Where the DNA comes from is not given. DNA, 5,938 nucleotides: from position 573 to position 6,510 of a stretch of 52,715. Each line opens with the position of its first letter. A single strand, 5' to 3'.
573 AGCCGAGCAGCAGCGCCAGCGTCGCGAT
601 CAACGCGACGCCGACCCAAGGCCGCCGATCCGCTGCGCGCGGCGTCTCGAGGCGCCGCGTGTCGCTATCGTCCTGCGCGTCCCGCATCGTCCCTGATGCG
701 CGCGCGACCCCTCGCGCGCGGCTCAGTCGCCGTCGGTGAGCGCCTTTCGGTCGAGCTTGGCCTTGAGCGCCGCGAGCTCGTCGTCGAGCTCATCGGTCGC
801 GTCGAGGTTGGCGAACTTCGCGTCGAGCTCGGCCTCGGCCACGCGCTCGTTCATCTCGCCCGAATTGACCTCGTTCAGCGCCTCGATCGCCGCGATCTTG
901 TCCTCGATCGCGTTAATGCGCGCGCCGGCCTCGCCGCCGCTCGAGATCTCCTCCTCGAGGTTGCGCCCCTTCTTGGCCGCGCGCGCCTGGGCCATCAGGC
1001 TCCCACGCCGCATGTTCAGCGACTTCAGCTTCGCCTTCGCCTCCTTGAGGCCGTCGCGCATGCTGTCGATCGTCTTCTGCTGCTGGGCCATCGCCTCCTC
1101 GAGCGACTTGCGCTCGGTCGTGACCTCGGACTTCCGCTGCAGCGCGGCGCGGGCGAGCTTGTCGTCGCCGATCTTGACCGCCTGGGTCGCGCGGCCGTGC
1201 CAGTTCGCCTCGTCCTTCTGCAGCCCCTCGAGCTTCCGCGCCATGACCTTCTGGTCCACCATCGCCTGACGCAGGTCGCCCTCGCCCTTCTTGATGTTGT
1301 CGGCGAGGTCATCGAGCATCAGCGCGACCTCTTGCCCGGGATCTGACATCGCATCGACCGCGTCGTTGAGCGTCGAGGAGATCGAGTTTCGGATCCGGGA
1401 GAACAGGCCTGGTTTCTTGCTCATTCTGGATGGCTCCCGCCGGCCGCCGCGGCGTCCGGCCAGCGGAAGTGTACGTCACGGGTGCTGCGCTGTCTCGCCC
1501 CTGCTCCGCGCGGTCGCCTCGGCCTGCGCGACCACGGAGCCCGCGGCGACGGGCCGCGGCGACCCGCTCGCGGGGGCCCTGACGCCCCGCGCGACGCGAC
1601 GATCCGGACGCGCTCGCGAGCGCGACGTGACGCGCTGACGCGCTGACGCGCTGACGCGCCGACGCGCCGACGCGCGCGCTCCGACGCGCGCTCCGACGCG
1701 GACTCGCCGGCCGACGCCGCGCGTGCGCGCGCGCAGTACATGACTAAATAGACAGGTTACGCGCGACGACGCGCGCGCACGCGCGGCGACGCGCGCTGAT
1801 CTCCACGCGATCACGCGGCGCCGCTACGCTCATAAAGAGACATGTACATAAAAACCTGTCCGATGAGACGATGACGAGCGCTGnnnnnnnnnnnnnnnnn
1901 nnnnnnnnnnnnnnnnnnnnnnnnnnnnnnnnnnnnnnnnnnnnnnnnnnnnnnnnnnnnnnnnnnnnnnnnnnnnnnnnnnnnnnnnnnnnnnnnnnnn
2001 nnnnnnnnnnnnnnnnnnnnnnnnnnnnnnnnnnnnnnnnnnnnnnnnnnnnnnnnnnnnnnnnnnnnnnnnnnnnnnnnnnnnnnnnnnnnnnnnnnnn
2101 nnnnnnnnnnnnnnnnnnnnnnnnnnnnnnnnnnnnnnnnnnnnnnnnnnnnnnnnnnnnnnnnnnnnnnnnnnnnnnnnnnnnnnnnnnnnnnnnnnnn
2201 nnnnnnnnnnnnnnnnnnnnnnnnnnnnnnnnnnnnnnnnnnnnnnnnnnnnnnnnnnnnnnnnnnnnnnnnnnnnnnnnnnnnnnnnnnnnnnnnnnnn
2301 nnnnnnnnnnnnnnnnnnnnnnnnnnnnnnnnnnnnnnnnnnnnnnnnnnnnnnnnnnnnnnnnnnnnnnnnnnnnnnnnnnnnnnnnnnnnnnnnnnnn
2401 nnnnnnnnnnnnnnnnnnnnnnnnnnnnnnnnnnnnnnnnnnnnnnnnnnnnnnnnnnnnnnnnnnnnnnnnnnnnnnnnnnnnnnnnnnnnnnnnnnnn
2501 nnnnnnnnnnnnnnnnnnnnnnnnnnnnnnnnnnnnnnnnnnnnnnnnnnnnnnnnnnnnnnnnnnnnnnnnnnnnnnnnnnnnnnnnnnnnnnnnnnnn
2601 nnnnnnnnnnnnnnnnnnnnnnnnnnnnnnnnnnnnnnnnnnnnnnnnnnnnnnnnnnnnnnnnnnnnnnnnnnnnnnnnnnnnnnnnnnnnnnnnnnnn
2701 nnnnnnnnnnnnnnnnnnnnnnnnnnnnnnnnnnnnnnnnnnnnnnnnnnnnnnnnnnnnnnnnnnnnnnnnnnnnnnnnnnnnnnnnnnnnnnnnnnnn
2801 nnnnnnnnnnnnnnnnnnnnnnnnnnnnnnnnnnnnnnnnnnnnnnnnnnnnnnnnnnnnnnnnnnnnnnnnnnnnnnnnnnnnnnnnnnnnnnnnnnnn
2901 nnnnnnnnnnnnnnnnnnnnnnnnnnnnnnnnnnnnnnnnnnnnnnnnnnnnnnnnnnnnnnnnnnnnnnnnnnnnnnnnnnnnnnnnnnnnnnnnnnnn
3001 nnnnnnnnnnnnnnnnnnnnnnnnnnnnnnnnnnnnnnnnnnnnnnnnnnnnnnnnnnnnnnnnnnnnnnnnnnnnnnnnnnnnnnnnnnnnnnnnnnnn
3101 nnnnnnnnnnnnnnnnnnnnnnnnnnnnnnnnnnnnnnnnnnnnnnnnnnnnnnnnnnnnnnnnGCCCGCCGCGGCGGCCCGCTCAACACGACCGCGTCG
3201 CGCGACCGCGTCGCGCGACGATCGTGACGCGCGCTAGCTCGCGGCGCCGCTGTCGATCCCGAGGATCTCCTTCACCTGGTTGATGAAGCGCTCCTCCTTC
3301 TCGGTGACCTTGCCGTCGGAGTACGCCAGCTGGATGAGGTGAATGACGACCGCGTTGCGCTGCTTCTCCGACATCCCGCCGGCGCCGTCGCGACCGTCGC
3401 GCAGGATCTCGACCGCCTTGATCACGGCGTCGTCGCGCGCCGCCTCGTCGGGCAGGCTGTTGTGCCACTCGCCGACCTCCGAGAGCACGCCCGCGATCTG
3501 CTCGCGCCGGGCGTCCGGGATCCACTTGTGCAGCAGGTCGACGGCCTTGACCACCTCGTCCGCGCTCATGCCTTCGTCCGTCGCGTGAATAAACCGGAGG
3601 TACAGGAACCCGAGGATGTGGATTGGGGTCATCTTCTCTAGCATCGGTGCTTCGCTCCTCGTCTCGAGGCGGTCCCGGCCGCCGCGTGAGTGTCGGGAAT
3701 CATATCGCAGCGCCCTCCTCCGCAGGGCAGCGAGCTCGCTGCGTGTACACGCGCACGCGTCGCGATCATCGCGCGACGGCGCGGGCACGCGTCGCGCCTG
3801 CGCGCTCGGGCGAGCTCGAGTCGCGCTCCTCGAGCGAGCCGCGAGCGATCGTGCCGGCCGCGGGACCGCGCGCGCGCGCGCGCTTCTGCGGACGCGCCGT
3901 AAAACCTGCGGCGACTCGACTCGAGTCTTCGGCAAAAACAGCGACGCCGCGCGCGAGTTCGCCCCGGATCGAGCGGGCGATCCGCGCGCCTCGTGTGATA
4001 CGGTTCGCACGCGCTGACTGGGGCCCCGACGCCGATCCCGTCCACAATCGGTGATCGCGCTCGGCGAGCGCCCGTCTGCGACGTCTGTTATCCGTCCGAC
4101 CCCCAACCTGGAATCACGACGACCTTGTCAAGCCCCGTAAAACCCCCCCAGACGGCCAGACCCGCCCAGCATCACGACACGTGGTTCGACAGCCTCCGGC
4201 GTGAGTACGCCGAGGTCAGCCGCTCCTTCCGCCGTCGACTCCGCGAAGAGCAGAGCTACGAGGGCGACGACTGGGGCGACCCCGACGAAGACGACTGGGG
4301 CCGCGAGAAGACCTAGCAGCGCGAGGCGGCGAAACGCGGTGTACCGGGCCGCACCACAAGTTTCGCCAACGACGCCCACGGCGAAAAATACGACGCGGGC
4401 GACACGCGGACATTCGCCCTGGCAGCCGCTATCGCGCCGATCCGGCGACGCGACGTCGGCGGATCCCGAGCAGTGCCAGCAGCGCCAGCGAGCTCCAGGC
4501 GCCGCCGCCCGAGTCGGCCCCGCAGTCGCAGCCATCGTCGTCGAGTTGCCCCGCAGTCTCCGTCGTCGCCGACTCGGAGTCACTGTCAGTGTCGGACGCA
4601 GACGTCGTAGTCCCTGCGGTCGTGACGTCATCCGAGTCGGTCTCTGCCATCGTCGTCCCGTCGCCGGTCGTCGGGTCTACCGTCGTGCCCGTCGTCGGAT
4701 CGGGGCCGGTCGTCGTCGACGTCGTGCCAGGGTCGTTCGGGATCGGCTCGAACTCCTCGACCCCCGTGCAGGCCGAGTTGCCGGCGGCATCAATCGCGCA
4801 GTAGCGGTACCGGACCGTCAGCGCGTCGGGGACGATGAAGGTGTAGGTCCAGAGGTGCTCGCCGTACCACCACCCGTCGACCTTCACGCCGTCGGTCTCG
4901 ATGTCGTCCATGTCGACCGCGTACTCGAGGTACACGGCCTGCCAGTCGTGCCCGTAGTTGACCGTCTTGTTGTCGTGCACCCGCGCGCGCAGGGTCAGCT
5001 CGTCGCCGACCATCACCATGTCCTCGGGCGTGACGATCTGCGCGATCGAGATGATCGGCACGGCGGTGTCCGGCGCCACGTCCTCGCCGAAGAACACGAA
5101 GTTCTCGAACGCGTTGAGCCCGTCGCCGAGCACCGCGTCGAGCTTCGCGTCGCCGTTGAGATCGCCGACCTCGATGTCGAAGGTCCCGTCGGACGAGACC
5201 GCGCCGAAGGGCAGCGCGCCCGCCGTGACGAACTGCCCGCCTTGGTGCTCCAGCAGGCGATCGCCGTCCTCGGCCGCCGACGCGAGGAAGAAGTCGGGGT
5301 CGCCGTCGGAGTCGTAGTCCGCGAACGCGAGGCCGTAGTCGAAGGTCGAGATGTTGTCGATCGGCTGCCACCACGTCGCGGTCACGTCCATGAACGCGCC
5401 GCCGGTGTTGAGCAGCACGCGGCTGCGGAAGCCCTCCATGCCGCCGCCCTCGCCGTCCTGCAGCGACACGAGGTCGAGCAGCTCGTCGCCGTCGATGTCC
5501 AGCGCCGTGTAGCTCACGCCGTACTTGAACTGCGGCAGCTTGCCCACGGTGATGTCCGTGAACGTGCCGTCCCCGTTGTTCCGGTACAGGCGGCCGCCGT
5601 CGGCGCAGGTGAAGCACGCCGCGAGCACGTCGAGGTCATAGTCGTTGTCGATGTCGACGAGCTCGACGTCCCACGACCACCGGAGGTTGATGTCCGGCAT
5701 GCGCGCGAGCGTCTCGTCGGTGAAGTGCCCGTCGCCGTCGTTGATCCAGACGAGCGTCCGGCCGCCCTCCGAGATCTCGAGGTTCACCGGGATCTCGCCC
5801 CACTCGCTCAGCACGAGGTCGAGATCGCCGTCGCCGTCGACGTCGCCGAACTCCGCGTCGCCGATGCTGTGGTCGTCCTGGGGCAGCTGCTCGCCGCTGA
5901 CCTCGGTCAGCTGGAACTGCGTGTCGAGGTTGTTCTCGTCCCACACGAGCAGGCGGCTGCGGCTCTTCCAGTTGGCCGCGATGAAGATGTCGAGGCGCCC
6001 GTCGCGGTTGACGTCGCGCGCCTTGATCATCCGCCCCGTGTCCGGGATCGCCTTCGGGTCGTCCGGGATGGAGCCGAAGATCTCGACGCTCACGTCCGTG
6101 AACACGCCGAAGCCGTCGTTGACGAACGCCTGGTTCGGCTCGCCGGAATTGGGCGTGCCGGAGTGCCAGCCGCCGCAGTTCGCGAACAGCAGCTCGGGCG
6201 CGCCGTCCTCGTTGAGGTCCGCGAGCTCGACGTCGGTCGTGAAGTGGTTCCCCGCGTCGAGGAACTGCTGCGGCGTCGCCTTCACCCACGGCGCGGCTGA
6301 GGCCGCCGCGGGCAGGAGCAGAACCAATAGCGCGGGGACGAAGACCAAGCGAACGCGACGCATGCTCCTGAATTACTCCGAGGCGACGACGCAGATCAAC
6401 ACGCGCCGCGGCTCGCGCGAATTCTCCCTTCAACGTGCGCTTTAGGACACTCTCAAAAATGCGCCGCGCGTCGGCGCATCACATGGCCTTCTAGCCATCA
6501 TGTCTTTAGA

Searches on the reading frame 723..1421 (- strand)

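Call 67: search_protein_families(library=pfam, proteins=[window:723-1421:-], max_evalue=0.0001)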
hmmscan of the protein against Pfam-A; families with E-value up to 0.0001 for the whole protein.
window:723-1421:- (232 aa): 1 family
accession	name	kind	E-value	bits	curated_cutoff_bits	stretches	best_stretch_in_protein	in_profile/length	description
PF04012.17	PspA_IM30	-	2.6e-23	83.2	33.9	1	5-222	1-217/220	PspA/IM30 family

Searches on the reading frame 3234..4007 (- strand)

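Call 67: search_protein_families(library=pfam, proteins=[window:3234-4007:-], max_evalue=0.0001)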
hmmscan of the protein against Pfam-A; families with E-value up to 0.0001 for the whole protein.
window:3234-4007:- (257 aa): 1 family
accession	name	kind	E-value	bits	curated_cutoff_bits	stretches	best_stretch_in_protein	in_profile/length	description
PF05099.18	TerB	-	8.2e-09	36.2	24.4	1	184-254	54-111/118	Tellurite resistance protein TerB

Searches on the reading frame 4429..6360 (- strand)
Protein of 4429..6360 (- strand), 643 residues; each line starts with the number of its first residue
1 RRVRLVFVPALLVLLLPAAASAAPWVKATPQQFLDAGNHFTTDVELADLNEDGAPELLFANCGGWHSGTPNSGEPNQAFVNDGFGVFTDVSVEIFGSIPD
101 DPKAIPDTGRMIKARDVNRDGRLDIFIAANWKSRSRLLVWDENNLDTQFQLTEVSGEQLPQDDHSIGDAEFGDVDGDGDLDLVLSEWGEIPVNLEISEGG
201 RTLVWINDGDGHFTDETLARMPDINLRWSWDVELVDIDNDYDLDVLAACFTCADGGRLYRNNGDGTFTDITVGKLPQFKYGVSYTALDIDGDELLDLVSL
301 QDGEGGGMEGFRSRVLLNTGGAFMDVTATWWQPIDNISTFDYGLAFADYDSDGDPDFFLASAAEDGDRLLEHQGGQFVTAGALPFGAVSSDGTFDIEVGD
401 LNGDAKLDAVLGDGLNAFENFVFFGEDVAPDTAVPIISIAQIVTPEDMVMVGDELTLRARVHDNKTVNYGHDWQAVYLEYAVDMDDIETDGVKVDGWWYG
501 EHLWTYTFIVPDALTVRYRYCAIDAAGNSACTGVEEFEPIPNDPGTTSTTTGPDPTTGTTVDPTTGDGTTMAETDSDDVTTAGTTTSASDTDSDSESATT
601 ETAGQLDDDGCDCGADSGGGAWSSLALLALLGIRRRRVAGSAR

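Call 67: search_protein_families(library=pfam, proteins=[window:4429-6360:-], max_evalue=0.0001)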
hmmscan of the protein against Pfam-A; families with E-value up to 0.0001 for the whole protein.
window:4429-6360:- (643 aa): 1 family
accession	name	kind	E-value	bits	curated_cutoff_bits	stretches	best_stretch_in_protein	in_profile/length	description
PF13517.12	FG-GAP_3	-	3.4e-34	117.7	26.9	5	236-298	1-60/61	FG-GAP-like repeat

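Call 86: search_protein_families(library=ncbifam, proteins=[window:4429-6360:-], max_evalue=0.001)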
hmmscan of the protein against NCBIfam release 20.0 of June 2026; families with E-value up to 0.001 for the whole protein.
window:4429-6360:- (643 aa): 1 family
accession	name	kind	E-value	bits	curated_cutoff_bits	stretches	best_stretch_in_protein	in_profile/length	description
TIGR03901.2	MYXO-CTERM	domain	1.5e-05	25.3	20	1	609-637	2-33/34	MYXO-CTERM sorting domain-containing protein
